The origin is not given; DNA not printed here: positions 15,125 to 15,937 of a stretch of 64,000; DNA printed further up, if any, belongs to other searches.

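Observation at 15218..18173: Cpx-like envelope module with a His-rich CpxP-like protein, an OmpR-type regulator and a kinase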

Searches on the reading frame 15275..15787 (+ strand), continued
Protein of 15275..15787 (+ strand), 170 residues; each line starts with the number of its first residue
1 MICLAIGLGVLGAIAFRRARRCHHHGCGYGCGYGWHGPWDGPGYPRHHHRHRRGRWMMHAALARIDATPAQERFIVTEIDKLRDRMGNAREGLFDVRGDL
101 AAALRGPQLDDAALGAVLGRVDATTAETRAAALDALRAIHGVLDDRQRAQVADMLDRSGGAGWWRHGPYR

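Call 35: find_homologous_proteins(query=P0126, max_evalue=1e-30)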
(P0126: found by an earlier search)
Query P0126 (531 aa): 798 proteins with E <= 1e-30 among 8000 candidates; the best 120 are listed.
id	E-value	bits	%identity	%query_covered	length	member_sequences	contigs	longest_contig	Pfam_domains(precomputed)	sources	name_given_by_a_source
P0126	0.0e+0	1172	100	100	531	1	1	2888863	PF00672.31,PF09922.16,PF02518.32,PF00512.32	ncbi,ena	-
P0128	2.0e-237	807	65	99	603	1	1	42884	PF00672.31,PF09922.16,PF02518.32,PF00512.32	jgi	-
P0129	3.1e-224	764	70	99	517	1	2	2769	PF00672.31,PF09922.16,PF02518.32,PF00512.32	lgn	-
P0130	4.4e-217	740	64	100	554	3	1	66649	PF00672.31,PF09922.16,PF02518.32,PF00512.32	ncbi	-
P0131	7.5e-210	716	62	99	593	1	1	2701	PF00672.31,PF09922.16,PF02518.32,PF00512.32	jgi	jgi:signal transduction histidine kinase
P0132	2.3e-207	708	64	100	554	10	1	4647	PF00672.31,PF09922.16,PF02518.32,PF00512.32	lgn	-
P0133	3.0e-205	701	63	100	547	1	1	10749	PF00672.31,PF09922.16,PF02518.32,PF00512.32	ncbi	-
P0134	6.7e-205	700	63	99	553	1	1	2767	PF00672.31,PF09922.16,PF13581.13,PF02518.32,PF00512.32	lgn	-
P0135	5.0e-202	690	63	98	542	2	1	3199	PF00672.31,PF09922.16,PF02518.32,PF00512.32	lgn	-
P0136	7.0e-202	690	63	100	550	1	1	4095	PF00672.31,PF09922.16,PF02518.32,PF00512.32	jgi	jgi:signal transduction histidine kinase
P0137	2.4e-188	645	61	99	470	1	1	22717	PF00672.31,PF13581.13,PF02518.32,PF00512.32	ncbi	ncbi:MAG: ATP-binding protein [Kofleriaceae bacterium]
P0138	1.9e-187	642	61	100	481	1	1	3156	PF00672.31,PF09922.16,PF02518.32,PF00512.32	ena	-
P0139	1.9e-186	639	60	100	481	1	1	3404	PF00672.31,PF09922.16,PF02518.32,PF00512.32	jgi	-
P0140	9.7e-186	637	61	98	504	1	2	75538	PF00672.31,PF09922.16,PF13581.13,PF02518.32,PF00512.32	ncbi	-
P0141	5.3e-182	624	60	98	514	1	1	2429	PF00672.31,PF09922.16,PF13581.13,PF02518.32,PF00512.32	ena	-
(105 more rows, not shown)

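Call 36: search_protein_representatives(alignment_id=A1)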
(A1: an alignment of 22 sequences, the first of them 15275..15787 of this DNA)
Query: 22 sequences, 162 profile positions. Proteins with E-value up to 0.001 (for the whole library): 1183; up to 1e-10: 626; up to 1e-30: 16. The best 150 are listed.
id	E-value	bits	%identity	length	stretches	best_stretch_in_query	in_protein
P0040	2.8e-76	271.5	-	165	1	1-162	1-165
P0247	3.1e-63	229.1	-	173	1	1-162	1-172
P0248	1.2e-61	223.9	-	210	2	24-162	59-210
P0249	2.6e-59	216.4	-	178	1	3-162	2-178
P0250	1.0e-52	194.9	-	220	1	1-162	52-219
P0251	1.4e-46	175.0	-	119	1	50-162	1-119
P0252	3.8e-44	167.1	-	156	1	3-162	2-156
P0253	1.8e-41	158.4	-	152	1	1-162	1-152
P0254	2.1e-38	148.4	-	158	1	57-161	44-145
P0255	1.3e-37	145.8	-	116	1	50-137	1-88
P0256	1.9e-37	145.3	-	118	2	1-89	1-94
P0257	6.1e-37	143.7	-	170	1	1-162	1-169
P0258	1.3e-36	142.6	-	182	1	4-162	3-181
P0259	2.0e-35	138.7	-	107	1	1-95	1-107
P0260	5.1e-35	137.4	-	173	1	4-162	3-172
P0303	5.2e-24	101.6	-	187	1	10-153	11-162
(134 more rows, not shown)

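Call 45: find_encoding_contigs(protein=P0303, flank=4000, max_places=3)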
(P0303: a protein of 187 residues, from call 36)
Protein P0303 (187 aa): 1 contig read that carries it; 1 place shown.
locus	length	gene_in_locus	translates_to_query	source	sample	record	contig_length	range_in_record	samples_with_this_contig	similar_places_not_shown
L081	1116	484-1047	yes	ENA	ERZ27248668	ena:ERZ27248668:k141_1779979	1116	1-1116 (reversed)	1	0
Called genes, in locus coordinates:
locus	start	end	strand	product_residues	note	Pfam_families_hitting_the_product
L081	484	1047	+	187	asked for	-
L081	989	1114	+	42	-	?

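Call 47: find_related_loci(query=A2, collection=metagenome_contigs, flank=5000)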
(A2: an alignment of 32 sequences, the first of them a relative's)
Query A2 (199 aa) in metagenome_contigs; peptide patterns used: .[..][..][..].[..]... (x = any residue, [..] = any of these).
506 stretches matched a pattern; 469 encode a relative of the query (tblastn E <= 1e-3); the best 80 are kept; 80 distinct loci.
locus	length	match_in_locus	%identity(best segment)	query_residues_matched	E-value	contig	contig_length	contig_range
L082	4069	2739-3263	70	1-167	6e-63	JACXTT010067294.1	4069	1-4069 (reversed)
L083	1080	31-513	55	1-150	5e-46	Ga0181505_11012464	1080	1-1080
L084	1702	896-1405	52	1-150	7e-44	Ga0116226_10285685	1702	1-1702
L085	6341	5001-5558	46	1-192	4e-42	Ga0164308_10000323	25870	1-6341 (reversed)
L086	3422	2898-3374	51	1-157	3e-42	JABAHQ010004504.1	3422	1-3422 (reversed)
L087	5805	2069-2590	50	1-158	3e-42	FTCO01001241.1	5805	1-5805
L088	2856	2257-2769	50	1-150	1e-41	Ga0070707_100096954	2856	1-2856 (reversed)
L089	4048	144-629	49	1-150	2e-41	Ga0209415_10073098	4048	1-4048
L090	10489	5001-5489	51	1-164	1e-41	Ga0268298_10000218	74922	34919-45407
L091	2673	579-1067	51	1-164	1e-41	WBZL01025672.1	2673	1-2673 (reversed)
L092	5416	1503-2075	47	1-150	1e-41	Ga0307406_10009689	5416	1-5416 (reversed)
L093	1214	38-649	46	1-196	3e-42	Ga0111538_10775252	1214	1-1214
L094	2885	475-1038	43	1-156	8e-41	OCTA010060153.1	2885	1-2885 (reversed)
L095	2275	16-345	65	42-150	2e-40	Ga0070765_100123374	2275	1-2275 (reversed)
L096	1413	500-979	50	1-150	3e-41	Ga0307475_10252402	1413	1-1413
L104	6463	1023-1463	47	1-159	9e-39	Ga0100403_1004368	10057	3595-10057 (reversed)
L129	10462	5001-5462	50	1-158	4e-36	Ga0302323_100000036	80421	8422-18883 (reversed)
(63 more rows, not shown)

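Call 56: predict_structure(alignment_id=A3)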
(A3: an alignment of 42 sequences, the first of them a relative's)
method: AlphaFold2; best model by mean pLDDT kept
length: 531 residues; sequences in the alignment: 42
mean_pLDDT: 79.5   pTM: 0.40
mean pLDDT of the five models: 79.5, 77.0, 76.5, 76.5, 76.0
residues with pLDDT >= 90: 179; 70-90: 235; 50-70: 75; < 50: 42
segments of 3 or more residues with pLDDT < 50: 92-95, 147-167, 481-494
pLDDT, mean of each block of 10 residues (from residue 1): 77 96 96 97 95 98 95 96 79 52 88 97 92 85 61 40 49 79 81 71 71 77 80 69 80 82 78 74 78 78 80 77 76 84 64 71 82 68 63 95 95 96 95 92 88 95 78 61 39 57 88 86 91 87
secondary structure, 60 per line:
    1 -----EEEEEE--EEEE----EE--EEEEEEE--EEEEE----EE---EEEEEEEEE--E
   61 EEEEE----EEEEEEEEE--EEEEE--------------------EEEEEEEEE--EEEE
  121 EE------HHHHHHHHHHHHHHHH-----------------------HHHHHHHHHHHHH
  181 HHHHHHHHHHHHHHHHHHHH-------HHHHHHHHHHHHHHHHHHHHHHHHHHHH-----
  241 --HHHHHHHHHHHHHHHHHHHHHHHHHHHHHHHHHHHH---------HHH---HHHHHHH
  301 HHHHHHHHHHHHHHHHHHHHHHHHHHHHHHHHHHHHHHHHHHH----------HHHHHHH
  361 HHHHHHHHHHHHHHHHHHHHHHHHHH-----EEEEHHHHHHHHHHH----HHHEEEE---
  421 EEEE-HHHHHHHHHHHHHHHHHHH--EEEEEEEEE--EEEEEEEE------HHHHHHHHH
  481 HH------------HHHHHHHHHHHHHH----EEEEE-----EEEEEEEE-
elements in order: E6-11 E14-17 E26-32 E35-39 E49-57 E60-65 E70-78 E81-85 E106-114 E117-122 H129-144 H168-200 H208-235 H243-278 H294-343 H354-386 E392-395 H396-406 E414-417 E421-424 H426-444 E447-455 E458-465 H472-482 H495-508 E513-517 E523-530

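Call 57: search_solved_structures(query=A2, max_evalue=10, show_alignments=4)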
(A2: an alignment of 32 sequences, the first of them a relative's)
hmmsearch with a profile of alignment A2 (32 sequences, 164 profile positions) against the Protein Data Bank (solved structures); distinct sequences matched with E-value up to 10: 30.
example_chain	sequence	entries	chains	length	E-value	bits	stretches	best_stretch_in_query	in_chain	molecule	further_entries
3oeo_A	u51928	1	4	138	2.9e-05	27.2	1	41-149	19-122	Spheroplast protein Y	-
3o39_A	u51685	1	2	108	9.7e-05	25.5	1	51-142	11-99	Periplasmic protein related to spheroblast formation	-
5wo1_A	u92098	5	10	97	0.00034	23.8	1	53-142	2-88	Periplasmic chaperone Spy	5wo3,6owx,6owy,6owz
5wnw_A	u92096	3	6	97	0.00076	22.6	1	53-142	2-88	Periplasmic chaperone Spy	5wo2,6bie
6nz3_A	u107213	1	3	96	0.0057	19.8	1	48-124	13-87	Design construct XAA_GGHN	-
4l8i_A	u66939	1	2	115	0.01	18.9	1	72-131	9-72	RSV epitope scaffold FFL_005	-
6nyk_A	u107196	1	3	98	0.014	18.5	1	48-123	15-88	Design construct XAX_GGDQ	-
7nhn_Q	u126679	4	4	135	0.016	18.4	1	51-106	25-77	50S ribosomal protein L17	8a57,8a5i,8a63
6nxm_A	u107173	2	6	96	0.024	17.8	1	48-123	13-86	Design construct XAA_GVDQ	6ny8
6o0c_A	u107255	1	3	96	0.026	17.6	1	48-123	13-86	Design construct XAA_GVDQ mutant M4L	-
6nx2_A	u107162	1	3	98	0.035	17.2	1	48-122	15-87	Design construct AAA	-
6o0i_A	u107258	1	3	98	0.036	17.2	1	48-122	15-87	Design construct XAA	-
8gel_A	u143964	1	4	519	0.053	16.6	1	32-84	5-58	sC4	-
6nye_A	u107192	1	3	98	0.11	15.6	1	48-108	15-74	Design construct XAX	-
6nyi_A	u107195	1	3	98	0.11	15.6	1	48-95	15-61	Design construct XXA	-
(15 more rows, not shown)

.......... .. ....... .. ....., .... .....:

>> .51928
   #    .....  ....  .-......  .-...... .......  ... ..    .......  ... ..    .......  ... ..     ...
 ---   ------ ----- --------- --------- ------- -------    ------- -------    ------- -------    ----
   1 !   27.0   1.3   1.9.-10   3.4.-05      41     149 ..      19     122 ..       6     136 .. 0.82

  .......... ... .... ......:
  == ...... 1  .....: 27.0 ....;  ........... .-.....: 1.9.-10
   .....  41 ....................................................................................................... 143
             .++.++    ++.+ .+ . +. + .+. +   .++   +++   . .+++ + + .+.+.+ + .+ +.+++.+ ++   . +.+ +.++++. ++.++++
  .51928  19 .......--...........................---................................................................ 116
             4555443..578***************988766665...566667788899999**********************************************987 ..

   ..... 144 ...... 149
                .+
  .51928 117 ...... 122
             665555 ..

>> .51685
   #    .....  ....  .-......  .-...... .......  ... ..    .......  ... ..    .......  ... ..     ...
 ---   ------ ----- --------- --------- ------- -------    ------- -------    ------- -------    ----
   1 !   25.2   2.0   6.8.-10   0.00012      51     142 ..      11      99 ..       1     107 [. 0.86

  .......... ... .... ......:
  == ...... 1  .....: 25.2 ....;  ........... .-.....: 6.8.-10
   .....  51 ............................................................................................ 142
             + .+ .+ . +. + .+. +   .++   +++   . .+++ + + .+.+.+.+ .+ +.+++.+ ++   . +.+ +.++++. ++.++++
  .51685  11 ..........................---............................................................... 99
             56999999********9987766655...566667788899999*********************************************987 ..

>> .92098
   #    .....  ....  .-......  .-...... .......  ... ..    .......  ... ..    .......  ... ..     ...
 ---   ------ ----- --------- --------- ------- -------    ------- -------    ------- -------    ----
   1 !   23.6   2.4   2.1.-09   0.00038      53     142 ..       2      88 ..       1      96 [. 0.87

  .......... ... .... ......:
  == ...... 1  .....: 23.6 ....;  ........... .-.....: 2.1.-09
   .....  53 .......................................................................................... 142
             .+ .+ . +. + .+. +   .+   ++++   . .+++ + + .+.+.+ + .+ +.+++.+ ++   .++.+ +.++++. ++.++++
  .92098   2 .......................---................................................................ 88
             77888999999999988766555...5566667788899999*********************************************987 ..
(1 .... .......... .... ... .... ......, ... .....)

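Call 70: search_protein_families(library=pfam, proteins=[L129:6474-7718:+, L129:5001-5462:+, L104:2969-3796:+], max_evalue=0.1)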
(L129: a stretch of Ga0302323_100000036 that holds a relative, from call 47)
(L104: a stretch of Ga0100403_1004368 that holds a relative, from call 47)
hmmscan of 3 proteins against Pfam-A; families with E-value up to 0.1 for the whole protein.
L129:6474-7718:+ (414 aa): 4 families
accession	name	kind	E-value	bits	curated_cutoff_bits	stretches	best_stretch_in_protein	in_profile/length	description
PF02518.31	HATPase_c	-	1.8e-22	80.3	26.4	1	309-413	1-110/111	Histidine kinase-, DNA gyrase B-, and HSP90-like ATPase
PF00512.31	HisKA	-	4.5e-10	39.9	26.9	1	211-269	2-64/66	His Kinase A (phospho-acceptor) domain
PF00672.30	HAMP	-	4.2e-07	30.6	25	1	153-205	2-52/53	HAMP domain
PF13581.12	HATPase_c_2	-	0.00098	19.6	27.4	1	317-390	39-112/127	Histidine kinase-like ATPase domain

L129:5001-5462:+ (154 aa): 1 family
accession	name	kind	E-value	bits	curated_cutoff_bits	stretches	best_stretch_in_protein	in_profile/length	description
PF13801.11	Metal_resist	-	7.8e-11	42.7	29.2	1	14-136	10-123/125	Heavy-metal resistance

L104:2969-3796:+ (276 aa): 4 families
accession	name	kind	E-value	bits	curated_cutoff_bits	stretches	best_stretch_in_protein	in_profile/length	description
PF02518.31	HATPase_c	-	4.2e-18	66.2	26.4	1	175-275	2-103/111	Histidine kinase-, DNA gyrase B-, and HSP90-like ATPase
PF00512.31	HisKA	-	4.3e-12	46.3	26.9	1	75-134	2-64/66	His Kinase A (phospho-acceptor) domain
PF00672.30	HAMP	-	8.1e-07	29.7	25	1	15-69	2-52/53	HAMP domain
PF13581.12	HATPase_c_2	-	4.6e-05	23.9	27.4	1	182-259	39-112/127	Histidine kinase-like ATPase domain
